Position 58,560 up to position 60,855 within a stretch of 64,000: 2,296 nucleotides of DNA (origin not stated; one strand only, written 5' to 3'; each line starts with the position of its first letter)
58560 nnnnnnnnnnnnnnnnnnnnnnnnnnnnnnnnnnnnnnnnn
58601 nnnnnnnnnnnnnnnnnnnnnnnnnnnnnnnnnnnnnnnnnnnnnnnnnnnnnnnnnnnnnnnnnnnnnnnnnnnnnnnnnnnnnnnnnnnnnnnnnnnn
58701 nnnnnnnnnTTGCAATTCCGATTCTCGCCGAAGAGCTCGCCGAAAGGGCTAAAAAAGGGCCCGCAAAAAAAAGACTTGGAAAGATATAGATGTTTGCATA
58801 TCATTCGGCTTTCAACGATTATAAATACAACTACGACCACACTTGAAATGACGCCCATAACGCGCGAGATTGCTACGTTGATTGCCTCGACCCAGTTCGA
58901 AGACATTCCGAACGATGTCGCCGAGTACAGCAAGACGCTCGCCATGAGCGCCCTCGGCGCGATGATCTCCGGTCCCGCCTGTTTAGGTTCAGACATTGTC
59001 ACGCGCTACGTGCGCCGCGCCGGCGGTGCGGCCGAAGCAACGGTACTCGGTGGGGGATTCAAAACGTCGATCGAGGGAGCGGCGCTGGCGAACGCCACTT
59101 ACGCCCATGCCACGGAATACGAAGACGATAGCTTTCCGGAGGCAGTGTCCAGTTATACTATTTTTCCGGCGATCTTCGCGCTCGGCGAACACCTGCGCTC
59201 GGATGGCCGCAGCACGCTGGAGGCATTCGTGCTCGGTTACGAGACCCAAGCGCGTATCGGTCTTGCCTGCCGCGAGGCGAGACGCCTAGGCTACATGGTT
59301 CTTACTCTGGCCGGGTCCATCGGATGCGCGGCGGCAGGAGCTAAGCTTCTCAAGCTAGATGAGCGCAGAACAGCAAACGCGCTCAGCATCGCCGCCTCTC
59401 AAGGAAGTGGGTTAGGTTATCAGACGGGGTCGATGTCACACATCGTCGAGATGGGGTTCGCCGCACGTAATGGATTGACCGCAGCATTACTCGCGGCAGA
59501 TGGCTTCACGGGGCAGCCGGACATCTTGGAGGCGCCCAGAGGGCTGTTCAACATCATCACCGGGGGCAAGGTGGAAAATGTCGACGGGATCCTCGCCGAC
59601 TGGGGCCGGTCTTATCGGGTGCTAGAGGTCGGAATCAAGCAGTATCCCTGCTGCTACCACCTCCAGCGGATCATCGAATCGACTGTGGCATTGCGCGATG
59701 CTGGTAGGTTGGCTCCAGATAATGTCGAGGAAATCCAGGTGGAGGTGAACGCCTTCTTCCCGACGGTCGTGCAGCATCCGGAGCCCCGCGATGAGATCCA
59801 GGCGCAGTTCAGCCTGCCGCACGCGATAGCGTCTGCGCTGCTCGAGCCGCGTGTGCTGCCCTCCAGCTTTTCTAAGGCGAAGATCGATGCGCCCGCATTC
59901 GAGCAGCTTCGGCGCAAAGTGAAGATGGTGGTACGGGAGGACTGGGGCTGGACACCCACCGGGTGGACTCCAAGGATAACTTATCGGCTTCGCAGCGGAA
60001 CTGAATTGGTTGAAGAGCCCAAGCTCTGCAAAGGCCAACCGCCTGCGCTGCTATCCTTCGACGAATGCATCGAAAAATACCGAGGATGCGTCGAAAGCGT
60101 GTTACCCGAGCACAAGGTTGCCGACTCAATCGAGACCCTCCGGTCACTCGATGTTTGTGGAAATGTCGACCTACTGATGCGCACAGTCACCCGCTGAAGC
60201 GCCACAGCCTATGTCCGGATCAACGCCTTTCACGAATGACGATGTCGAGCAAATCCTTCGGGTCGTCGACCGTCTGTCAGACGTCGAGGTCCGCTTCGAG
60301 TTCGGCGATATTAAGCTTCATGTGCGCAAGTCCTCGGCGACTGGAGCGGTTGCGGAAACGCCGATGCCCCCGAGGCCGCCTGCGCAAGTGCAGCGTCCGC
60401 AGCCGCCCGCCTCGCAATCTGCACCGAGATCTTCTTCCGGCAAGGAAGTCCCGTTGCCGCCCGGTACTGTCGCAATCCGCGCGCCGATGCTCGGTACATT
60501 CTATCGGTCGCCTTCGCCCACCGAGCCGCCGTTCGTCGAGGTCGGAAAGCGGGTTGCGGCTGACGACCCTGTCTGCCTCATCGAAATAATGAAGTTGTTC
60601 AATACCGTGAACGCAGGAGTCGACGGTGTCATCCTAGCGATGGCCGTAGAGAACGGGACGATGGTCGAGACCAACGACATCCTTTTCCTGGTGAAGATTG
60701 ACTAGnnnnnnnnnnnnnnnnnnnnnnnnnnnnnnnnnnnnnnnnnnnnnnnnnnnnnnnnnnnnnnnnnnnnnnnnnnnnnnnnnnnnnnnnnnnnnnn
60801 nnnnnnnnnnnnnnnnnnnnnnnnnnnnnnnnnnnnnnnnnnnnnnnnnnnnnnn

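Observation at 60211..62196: PycB/OadA-like carboxyltransferase stripped of its biotinyl domain, paired with an AccB-type BCCP and carrying an RDAQQC variant of the active-site motif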

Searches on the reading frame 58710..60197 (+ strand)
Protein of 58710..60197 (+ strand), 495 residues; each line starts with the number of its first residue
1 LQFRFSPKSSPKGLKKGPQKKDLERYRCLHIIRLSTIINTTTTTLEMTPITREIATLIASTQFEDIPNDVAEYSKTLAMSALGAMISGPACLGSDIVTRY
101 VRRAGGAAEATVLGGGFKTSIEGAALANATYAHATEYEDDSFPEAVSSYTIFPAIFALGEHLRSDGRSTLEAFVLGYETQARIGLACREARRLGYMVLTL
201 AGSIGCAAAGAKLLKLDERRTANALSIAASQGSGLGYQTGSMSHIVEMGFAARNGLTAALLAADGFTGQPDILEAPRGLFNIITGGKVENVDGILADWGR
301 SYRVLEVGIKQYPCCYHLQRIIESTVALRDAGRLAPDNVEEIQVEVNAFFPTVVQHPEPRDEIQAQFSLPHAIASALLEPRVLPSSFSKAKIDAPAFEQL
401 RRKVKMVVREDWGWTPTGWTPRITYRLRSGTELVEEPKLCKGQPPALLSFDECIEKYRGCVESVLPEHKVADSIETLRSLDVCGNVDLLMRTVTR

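Call 3: search_protein_families(library=pfam, proteins=[window:58710-60197:+])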
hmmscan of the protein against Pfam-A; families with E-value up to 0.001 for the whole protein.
window:58710-60197:+ (495 aa): 2 families
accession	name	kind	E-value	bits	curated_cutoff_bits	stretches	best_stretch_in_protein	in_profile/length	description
PF03972.19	MmgE_PrpD_N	-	1.9e-51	175.1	32.1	1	52-287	1-239/244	MmgE/PrpD N-terminal domain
PF19305.4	MmgE_PrpD_C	-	1.2e-26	93.9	32.1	1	312-479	1-170/173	MmgE/PrpD C-terminal domain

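Call 4: search_protein_families(library=ncbifam, proteins=[window:58710-60197:+])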
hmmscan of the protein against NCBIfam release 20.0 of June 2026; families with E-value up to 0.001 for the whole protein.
window:58710-60197:+ (495 aa): 2 families
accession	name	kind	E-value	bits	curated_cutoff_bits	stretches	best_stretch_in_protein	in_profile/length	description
NF006943.0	PRK09425.1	equivalog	8.2e-07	28.1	575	1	167-411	142-387/480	bifunctional 2-methylcitrate dehydratase/aconitate hydratase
TIGR02330.1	prpD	equivalog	5.7e-06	25.3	458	1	167-411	130-375/468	2-methylcitrate dehydratase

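Call 43: search_solved_structures(query=window:58848-60197:+, max_evalue=0.001)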
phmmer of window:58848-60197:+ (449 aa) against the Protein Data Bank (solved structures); distinct sequences matched with E-value up to 0.001: 10.
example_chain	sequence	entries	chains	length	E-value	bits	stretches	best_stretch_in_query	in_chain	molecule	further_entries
2hp3_A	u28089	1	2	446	6.3e-36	127.6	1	34-360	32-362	IDS-epimerase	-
2hp0_A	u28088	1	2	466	7e-36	127.4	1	34-360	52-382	IDS-epimerase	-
7br9_A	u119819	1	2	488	9.3e-22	80.9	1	4-440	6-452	Cis-aconitate decarboxylase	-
6r6t_A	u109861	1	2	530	1.3e-21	80.5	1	4-440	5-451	Cis-aconitate decarboxylase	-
12vq_A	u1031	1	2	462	1.3e-21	80.5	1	4-436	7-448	Cis-aconitate decarboxylase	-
7e9d_A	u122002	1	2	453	1.9e-21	79.9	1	11-344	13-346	IRG1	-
12vt_A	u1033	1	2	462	2.7e-21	79.4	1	4-436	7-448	Cis-aconitate decarboxylase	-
12ux_A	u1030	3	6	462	3.3e-21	79.1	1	4-436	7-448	Cis-aconitate decarboxylase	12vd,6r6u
7bra_A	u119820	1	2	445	3.9e-21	78.9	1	12-344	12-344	Bacillus subtilis IRG1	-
12vw_A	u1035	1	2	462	4.5e-21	78.7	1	4-436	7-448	Cis-aconitate decarboxylase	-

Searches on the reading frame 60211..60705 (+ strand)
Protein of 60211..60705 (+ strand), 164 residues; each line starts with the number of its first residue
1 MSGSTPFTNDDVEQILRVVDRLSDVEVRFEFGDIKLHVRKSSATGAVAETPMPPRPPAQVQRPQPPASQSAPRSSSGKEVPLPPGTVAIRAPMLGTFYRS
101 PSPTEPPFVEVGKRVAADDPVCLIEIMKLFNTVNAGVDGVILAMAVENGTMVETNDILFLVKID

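Call 3: search_protein_families(library=pfam, proteins=[window:60211-60705:+])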
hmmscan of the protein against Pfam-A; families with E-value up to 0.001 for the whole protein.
window:60211-60705:+ (164 aa): 1 family
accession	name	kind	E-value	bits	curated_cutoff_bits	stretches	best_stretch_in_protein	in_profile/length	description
PF00364.28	Biotin_lipoyl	-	8.2e-19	67.7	22.1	1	88-159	2-71/73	Biotin-requiring enzyme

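Call 4: search_protein_families(library=ncbifam, proteins=[window:60211-60705:+])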
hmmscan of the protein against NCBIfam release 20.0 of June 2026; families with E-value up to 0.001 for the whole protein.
window:60211-60705:+ (164 aa): 13 families
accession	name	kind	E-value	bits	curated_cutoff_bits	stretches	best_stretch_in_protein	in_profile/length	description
TIGR00531.1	BCCP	equivalog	2.9e-30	105.8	115.2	1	12-162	6-155/156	acetyl-CoA carboxylase biotin carboxyl carrier protein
NF005457.0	PRK07051.1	equivalog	3.8e-22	78.2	87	1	88-159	5-76/80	acetyl-CoA carboxylase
NF006761.0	PRK09282.1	domain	3.6e-13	48.9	402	1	71-162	506-590/591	pyruvate carboxylase subunit B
TIGR02712.1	urea_carbox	equivalog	4.3e-08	31.4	1303.85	1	72-161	1118-1200/1201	urea carboxylase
NF005117.0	PRK06549.1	equivalog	1.8e-07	31.8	159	1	53-159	26-127/130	acetyl-CoA carboxylase biotin carboxyl carrier protein subunit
NF004173.0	PRK05641.1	equivalog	4.3e-07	30.6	199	1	42-158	46-149/153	putative acetyl-CoA carboxylase biotin carboxyl carrier protein subunit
NF009554.0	PRK12999.1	equivalog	1.2e-06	26.6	965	1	108-161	1092-1145/1147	pyruvate carboxylase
TIGR01235.1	pyruv_carbox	equivalog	4.5e-06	24.4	1114.45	1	108-160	1089-1141/1143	pyruvate carboxylase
NF010643.0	PRK14040.1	subfamily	3.5e-05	22.5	892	1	74-160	524-593/595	oxaloacetate decarboxylase subunit alpha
NF004547.1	PRK05889.1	equivalog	3.7e-05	23.8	75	1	109-158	18-67/71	biotin/lipoyl-binding carrier protein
NF047903.1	MmDecMmdC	equivalog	5.7e-05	23.5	200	1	47-158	23-128/132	methylmalonyl-CoA decarboxylase subunit gamma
TIGR01108.1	oadA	equivalog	6.4e-05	21.6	756.5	1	81-158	512-582/582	sodium-extruding oxaloacetate decarboxylase subunit alpha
NF006079.0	PRK08225.1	equivalog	0.00062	19.8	95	0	109-159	17-67/70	acetyl-CoA carboxylase biotin carboxyl carrier protein subunit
